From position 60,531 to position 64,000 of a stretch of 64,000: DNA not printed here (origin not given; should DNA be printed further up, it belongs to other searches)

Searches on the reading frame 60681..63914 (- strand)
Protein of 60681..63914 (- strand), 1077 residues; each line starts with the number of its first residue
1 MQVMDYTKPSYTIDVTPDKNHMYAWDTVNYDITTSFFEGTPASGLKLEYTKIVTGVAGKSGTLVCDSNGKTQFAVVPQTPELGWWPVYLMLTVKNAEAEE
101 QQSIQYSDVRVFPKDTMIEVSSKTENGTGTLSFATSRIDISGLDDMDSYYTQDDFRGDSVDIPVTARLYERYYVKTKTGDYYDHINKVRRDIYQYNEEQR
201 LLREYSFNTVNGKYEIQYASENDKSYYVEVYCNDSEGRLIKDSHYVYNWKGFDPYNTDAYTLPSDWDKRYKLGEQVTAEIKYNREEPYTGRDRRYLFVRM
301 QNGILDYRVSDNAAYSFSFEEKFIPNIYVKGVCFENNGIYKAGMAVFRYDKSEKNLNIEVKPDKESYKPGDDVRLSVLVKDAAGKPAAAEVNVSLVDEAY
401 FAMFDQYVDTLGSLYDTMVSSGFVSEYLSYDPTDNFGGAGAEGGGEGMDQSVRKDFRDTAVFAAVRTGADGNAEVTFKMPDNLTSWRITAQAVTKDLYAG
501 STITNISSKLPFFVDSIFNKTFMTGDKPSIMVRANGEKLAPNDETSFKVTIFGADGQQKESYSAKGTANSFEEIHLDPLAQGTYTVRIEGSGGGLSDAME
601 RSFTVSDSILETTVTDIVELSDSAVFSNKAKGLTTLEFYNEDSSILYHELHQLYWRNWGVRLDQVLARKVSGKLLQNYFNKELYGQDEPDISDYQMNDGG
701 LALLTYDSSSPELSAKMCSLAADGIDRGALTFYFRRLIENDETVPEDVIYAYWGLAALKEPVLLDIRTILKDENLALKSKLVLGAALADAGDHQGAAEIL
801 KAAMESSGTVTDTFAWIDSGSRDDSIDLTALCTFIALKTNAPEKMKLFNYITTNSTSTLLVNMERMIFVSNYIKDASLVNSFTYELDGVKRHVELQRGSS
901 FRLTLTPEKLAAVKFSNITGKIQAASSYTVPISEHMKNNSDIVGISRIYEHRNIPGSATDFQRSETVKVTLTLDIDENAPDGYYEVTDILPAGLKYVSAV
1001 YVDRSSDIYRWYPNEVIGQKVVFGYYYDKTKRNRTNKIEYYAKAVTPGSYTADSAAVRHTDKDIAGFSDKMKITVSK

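Call 51: search_protein_families(library=pfam, proteins=[window:60681-63914:-], max_evalue=0.001)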
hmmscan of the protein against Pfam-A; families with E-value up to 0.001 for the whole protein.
window:60681-63914:- (1077 aa): 5 families
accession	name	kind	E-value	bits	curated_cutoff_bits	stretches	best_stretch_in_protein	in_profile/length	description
PF07703.20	A2M_BRD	-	4.5e-15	56.6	22.7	1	268-403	8-140/140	Alpha-2-macroglobulin bait region domain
PF00207.28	A2M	-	4.1e-09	36.6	21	1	459-530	1-74/92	Alpha-2-macroglobulin family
PF01835.25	MG2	-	3.7e-05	24.4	32.8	0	363-397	7-42/96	MG2 domain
PF17973.7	bMG10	-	0.00051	20.7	26.2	0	955-1057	14-124/131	Bacterial Alpha-2-macroglobulin MG10 domain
PF00630.25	Filamin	-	0.00093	20.4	26.9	0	532-587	7-67/93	Filamin/ABP280 repeat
